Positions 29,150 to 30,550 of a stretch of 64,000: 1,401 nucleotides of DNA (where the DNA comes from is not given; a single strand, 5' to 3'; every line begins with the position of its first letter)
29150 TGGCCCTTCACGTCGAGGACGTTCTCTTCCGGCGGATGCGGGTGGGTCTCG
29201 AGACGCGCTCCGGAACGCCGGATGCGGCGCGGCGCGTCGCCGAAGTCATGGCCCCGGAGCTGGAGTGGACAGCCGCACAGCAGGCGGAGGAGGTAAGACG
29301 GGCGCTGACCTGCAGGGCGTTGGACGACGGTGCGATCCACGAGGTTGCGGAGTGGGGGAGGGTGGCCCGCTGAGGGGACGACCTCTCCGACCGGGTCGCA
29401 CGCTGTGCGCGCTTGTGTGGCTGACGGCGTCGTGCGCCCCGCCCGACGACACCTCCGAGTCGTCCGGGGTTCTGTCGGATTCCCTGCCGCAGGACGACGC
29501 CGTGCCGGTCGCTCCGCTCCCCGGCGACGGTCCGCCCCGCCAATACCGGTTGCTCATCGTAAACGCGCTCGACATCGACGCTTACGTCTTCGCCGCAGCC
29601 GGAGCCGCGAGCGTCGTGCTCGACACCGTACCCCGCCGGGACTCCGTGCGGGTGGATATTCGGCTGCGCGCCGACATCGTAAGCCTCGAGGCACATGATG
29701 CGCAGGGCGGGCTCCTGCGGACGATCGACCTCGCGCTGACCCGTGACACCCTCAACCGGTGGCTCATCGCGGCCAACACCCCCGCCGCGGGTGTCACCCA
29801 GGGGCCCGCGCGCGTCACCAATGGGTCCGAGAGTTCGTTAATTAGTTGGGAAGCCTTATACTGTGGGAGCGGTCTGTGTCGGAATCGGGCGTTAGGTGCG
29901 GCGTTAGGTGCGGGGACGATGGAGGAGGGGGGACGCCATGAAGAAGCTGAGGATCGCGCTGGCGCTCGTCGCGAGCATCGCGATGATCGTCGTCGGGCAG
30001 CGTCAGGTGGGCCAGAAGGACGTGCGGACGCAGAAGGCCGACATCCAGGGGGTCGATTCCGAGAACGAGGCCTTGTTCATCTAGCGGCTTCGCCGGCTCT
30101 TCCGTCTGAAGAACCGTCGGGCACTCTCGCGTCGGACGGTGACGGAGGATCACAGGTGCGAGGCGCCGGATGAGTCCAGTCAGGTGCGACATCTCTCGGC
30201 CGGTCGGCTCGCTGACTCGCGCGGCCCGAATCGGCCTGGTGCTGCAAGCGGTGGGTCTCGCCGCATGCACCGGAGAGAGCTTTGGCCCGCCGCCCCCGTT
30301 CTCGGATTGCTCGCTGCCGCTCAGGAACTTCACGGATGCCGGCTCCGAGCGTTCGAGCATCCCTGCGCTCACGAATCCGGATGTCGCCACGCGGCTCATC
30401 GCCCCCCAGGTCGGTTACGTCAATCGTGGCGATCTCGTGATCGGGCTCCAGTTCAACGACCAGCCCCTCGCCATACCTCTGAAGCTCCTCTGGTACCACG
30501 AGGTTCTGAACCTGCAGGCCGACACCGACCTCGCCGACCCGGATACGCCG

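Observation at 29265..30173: ORF-track reading frame conflates a real 5' coding part with a non-coding tail that hides a strongly initiated 48-codon ORF in an AT-rich island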

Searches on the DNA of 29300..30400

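Call 20: search_rna_families(source=window, start=29300, end=30400, threshold=evalue, max_evalue=10)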
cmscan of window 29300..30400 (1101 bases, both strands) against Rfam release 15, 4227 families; matches with E-value up to 10: 1.
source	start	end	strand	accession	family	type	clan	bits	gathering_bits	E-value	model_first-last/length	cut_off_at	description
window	29370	29409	+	RF01068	Guanidine-II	Cis-reg; riboswitch;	-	13.6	32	6.6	1-48/48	no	Guanidine-II riboswitch aptamer (mini-ykkC)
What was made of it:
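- On Known cis-regulatory RNA (Rfam): The only hit is Guanidine-II at 13.6 bits (gathering score 32), E = 6.6, located elsewhere at 29370-29409 (call 20).
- Tried and rejected: Rfam scan of 29300-30400 at E <= 10 found nothing relevant (call 20).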
